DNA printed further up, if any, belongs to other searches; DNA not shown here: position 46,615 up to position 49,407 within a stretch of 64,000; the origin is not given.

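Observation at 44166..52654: Three different membrane pyrophosphatase subfamilies side by side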

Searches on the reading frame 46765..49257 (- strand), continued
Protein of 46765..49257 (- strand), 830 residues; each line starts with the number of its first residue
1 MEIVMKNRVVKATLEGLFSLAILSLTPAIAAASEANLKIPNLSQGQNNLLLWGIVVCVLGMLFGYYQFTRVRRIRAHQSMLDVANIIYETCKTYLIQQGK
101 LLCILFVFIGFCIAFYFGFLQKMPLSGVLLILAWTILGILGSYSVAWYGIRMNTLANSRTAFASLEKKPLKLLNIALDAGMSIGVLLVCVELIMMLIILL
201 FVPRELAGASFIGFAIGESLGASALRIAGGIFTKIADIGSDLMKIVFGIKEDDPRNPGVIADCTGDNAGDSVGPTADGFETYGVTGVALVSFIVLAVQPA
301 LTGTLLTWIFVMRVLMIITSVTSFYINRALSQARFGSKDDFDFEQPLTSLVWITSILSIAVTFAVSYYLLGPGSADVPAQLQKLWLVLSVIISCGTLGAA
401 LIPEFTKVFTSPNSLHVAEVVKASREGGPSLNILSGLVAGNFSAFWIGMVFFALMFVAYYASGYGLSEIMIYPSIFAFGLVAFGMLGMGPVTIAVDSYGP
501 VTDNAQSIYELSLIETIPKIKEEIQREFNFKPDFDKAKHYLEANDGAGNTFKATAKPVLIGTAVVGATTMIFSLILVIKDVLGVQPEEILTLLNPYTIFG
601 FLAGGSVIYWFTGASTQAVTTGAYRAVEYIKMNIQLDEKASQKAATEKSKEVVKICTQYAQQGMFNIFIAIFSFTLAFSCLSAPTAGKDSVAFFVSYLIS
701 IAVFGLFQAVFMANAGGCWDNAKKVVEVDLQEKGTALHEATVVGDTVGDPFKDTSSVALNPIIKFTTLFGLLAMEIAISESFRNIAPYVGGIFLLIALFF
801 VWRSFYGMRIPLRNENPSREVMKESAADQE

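Call 15: find_encoding_contigs(protein=P0004, flank=10000, max_places=4)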
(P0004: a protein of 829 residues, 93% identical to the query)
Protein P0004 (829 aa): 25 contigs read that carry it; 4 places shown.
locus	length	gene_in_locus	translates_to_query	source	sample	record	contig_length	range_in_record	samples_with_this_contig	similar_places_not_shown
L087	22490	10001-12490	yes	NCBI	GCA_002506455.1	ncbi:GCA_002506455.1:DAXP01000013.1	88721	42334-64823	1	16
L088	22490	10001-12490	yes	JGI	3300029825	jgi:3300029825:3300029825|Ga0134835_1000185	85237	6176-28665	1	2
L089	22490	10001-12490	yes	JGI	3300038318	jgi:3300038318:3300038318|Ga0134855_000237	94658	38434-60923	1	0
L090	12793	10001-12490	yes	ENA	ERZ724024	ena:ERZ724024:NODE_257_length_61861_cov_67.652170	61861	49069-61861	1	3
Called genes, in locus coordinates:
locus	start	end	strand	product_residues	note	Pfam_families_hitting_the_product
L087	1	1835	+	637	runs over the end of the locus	PF07650:KH_2 (faint), PF17214:KH_TffA, PF00753:Lactamase_B, PF16661:Lactamase_B_6, PF23023:Anti-Pycsar_Apyc1 (weak), PF12706:Lactamase_B_2, PF10996:Beta-Casp, PF07521:RMMBL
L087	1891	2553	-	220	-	PF00702:Hydrolase, PF13419:HAD_2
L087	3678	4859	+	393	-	PF00091:Tubulin, PF12327:FtsZ_C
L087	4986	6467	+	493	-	PF03599:CdhD (faint), PF00809:Pterin_bind, PF14251:PterinBD-DUF4346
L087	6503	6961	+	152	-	-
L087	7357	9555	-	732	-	PF03030:H_PPase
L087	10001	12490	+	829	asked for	PF03030:H_PPase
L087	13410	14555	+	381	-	PF05977:MFS_3 (weak), PF07690:MFS_1, PF00083:Sugar_tr, PF07690:MFS_1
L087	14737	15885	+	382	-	PF07690:MFS_1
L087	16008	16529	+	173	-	PF17832:Pre-PUA (weak), PF01472:PUA, PF26292:PUA_elF2D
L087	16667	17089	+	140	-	PF04472:SepF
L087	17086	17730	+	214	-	PF22794:jr-ZPR1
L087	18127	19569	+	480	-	PF00587:tRNA-synt_2b, PF03129:HGTP_anticodon, PF09180:ProRS-C_1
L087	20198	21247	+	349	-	-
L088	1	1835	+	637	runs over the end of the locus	PF07650:KH_2 (faint), PF17214:KH_TffA, PF00753:Lactamase_B, PF16661:Lactamase_B_6, PF23023:Anti-Pycsar_Apyc1 (weak), PF12706:Lactamase_B_2, PF10996:Beta-Casp, PF07521:RMMBL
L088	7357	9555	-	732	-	PF03030:H_PPase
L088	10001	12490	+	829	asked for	PF03030:H_PPase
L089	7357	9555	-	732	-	PF03030:H_PPase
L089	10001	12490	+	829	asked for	PF03030:H_PPase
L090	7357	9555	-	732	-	PF03030:H_PPase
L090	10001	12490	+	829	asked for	PF03030:H_PPase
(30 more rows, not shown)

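Call 17: find_encoding_contigs(protein=P0003, flank=10000, max_places=2)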
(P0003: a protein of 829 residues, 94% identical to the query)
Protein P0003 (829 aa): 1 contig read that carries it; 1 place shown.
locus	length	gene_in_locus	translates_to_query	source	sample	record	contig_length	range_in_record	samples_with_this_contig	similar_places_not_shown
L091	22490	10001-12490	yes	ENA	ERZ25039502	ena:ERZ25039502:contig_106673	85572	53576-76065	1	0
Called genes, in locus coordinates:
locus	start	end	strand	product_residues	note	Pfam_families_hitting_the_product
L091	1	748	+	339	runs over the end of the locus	PF02002:TFIIE_alpha, PF01966:HD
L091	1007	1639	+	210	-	PF00227:Proteasome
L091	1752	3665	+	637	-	PF07650:KH_2 (faint), PF17214:KH_TffA, PF00753:Lactamase_B, PF16661:Lactamase_B_6, PF23023:Anti-Pycsar_Apyc1 (weak), PF12706:Lactamase_B_2, PF10996:Beta-Casp, PF07521:RMMBL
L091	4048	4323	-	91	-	-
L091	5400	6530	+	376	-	PF00091:Tubulin, PF12327:FtsZ_C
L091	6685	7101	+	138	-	PF20123:DUF6513 (weak)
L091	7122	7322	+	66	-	-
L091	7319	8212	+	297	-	-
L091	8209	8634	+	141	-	-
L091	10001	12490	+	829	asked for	PF03030:H_PPase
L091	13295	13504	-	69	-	-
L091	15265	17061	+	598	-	PF03030:H_PPase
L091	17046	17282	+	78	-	PF03030:H_PPase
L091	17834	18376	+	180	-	PF00083:Sugar_tr (faint), PF07690:MFS_1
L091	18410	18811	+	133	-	-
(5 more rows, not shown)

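Call 18: find_encoding_contigs(protein=P0029, flank=10000, max_places=2)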
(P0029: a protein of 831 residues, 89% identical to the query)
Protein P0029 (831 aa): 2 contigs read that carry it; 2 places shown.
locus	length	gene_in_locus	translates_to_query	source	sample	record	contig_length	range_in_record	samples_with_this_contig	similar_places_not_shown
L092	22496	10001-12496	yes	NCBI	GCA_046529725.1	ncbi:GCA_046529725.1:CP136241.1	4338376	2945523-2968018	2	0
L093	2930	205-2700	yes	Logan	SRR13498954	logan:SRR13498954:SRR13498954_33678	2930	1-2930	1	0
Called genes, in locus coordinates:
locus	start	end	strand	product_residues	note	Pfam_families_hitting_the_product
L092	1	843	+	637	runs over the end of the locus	PF07650:KH_2 (faint), PF17214:KH_TffA, PF00753:Lactamase_B, PF16661:Lactamase_B_6, PF23023:Anti-Pycsar_Apyc1 (weak), PF12706:Lactamase_B_2, PF10996:Beta-Casp, PF07521:RMMBL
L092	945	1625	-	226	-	PF00702:Hydrolase, PF13419:HAD_2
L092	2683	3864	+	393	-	PF00091:Tubulin, PF12327:FtsZ_C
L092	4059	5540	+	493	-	PF00809:Pterin_bind, PF14251:PterinBD-DUF4346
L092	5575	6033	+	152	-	-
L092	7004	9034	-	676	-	PF03030:H_PPase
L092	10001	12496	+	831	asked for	PF03030:H_PPase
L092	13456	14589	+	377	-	PF05977:MFS_3 (weak), PF07690:MFS_1, PF00083:Sugar_tr, PF07690:MFS_1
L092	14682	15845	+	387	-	PF07690:MFS_1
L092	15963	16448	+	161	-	PF17832:Pre-PUA (faint), PF01472:PUA, PF26292:PUA_elF2D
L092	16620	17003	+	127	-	PF04472:SepF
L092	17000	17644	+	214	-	PF22794:jr-ZPR1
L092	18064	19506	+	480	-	PF00587:tRNA-synt_2b, PF03129:HGTP_anticodon, PF09180:ProRS-C_1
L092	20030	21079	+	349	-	-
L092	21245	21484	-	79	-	-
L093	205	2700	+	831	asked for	PF03030:H_PPase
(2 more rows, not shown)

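Call 19: find_encoding_contigs(protein=P0002, flank=10000, max_places=3)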
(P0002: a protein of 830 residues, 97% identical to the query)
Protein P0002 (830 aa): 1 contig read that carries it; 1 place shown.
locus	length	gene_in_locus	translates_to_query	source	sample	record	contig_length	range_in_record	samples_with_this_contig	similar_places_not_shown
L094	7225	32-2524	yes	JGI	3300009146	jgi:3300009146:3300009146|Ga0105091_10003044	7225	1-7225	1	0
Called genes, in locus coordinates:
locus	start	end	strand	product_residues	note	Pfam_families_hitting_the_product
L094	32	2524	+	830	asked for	PF03030:H_PPase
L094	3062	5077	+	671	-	PF03030:H_PPase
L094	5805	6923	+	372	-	PF07690:MFS_1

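Call 27: search_solved_structures(query=window:46765-49257:-, show_alignments=2)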
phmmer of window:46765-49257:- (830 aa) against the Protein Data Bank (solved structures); distinct sequences matched with E-value up to 0.001: 11.
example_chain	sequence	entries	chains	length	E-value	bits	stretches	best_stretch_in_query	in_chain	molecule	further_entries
8b37_A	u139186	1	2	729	5.9e-56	193.5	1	50-779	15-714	K(+)-insensitive pyrophosphate-energized proton pump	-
6afx_A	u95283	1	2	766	9.2e-41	143.2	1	135-771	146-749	Pyrophosphate-energized vacuolar membrane proton pump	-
4av3_A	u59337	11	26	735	1.2e-40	142.9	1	71-776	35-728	K(+)-STIMULATED PYROPHOSPHATE-ENERGIZED SODIUM PUMP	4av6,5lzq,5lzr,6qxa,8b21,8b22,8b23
6afu_A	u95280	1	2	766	1.4e-40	142.6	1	136-771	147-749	Pyrophosphate-energized vacuolar membrane proton pump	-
6afz_A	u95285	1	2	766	1.6e-40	142.4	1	135-771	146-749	Pyrophosphate-energized vacuolar membrane proton pump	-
5gpj_A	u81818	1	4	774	1.8e-40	142.2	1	135-771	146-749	Pyrophosphate-energized vacuolar membrane proton pump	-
6afy_A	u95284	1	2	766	2e-40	142.1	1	135-771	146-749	Pyrophosphate-energized vacuolar membrane proton pump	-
6aft_A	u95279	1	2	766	2.2e-40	142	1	135-771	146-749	Pyrophosphate-energized vacuolar membrane proton pump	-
4a01_A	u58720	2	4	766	2.3e-40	142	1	135-771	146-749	PROTON PYROPHOSPHATASE | Pyrophosphate-energized vacuolar membrane proton pump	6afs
6afw_A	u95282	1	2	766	3e-40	141.6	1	135-771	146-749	Pyrophosphate-energized vacuolar membrane proton pump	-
6afv_A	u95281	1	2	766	5.9e-40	140.6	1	135-771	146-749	Pyrophosphate-energized vacuolar membrane proton pump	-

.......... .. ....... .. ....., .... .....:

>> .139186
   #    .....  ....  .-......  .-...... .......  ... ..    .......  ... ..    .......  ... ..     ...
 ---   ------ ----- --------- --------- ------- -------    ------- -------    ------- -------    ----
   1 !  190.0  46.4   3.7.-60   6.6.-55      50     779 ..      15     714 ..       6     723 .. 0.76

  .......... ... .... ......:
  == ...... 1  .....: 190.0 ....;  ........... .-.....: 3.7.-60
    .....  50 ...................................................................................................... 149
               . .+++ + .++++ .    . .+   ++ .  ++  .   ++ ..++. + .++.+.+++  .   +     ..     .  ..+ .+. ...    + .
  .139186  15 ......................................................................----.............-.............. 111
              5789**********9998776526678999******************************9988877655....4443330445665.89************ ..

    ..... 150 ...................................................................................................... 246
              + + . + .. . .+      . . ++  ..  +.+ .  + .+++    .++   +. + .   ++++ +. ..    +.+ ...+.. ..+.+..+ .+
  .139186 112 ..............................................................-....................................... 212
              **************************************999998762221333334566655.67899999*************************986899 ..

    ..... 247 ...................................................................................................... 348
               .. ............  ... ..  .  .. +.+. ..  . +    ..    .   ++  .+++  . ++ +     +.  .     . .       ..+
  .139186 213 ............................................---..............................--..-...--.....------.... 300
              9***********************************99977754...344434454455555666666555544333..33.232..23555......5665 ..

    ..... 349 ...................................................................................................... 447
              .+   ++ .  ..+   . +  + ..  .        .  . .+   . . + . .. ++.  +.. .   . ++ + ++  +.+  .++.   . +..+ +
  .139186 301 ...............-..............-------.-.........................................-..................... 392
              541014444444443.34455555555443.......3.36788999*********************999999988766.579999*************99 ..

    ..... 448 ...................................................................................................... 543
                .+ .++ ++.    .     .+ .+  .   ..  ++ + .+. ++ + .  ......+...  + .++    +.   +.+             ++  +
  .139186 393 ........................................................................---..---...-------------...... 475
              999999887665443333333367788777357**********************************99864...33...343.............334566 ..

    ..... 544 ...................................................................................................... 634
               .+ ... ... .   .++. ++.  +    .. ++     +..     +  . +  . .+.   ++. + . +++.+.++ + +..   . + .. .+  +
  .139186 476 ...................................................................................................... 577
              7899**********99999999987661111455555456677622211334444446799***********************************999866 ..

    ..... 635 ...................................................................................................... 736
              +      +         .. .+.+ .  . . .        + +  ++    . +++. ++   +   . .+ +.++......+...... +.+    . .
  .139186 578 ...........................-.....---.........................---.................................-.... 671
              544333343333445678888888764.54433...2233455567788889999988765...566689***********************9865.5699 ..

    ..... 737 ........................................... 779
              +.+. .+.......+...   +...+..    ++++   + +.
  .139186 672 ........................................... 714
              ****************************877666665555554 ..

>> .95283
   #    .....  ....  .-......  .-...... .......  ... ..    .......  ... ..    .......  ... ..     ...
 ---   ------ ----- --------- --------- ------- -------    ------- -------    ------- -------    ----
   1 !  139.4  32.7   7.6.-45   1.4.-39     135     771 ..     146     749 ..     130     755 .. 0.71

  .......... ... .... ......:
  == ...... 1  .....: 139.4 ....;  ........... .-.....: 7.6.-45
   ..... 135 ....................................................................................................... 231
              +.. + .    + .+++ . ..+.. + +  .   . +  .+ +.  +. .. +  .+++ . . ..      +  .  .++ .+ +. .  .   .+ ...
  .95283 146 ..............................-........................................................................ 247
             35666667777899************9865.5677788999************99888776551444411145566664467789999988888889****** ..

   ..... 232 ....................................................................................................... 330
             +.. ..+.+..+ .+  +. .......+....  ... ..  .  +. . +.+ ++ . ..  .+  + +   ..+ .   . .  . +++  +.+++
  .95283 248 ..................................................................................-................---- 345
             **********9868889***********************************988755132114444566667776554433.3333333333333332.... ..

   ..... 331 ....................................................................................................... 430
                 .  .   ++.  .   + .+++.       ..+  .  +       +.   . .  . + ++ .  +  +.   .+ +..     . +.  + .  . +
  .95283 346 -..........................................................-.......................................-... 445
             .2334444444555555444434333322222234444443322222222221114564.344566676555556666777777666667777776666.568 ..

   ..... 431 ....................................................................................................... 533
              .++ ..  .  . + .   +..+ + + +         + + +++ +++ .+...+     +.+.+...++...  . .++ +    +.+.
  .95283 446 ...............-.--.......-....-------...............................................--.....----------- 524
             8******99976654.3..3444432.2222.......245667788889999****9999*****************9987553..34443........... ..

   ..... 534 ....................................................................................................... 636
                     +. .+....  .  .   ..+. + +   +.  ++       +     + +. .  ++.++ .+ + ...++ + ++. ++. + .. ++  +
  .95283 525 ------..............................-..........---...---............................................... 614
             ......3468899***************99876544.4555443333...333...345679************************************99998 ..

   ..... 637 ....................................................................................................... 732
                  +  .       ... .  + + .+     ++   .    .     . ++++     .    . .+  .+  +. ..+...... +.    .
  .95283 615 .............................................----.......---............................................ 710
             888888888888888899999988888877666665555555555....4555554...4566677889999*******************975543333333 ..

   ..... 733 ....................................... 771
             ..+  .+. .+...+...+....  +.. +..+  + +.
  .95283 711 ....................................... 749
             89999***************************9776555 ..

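Call 31: search_protein_representatives(protein=window:46765-49257:-)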
Query: 830 residues. Proteins with E-value up to 0.001 (for the whole library): 8870; up to 1e-10: 5222; up to 1e-30: 864. The best 150 are listed.
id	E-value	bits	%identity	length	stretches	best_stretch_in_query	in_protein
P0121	6.7e-295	997.0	62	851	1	6-810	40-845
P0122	3.0e-225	766.6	69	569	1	46-578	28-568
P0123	1.0e-187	642.5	68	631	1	106-580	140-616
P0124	9.9e-177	606.2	64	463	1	342-812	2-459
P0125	4.4e-171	587.5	43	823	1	40-808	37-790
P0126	1.3e-168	579.3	66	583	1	342-779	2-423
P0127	1.4e-157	542.9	63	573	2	468-811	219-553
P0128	6.9e-144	497.6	68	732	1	406-779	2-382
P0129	1.8e-139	483.0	58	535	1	284-749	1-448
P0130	1.6e-135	469.9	66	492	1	472-819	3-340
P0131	8.8e-129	447.6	63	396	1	13-346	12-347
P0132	4.5e-127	441.9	74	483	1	473-780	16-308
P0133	2.3e-125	436.3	68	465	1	455-778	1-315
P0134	3.1e-123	429.3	57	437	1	132-533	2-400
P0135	1.3e-122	427.2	57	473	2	48-414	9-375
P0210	2.8e-75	270.7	33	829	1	21-819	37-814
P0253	6.8e-66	239.6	32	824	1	18-801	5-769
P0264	9.4e-64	232.6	33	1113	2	13-372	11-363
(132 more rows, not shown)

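Call 32: list_cluster_members(proteins=[P0121, P0125, P0210, P0253, P0264])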
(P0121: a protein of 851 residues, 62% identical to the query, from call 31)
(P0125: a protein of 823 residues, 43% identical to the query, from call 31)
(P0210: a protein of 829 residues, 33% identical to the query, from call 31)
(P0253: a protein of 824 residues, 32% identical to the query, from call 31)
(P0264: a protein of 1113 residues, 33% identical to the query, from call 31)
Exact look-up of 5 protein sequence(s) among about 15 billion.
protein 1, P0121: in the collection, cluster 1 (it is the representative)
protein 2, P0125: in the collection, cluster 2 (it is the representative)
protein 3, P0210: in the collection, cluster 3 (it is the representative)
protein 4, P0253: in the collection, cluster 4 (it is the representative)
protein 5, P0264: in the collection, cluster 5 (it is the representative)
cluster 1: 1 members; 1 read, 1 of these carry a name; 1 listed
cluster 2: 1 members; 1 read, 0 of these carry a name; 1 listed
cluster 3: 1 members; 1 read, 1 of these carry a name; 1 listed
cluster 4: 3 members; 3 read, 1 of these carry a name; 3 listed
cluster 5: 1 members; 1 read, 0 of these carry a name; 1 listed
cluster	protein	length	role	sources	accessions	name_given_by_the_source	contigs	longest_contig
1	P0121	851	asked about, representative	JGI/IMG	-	K(+)-stimulated pyrophosphate-energized sodium pump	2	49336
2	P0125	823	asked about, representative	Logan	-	-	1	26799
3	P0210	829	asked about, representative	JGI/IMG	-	K(+)-stimulated pyrophosphate-energized sodium pump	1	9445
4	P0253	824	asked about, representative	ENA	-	-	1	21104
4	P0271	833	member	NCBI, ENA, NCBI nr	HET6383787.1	MAG TPA: sodium-translocating pyrophosphatase [Armatimonadota bacterium] | sodium-translocating pyrophosphatase [Armatimonadota bacterium]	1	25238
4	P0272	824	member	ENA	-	-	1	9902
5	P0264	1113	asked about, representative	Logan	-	-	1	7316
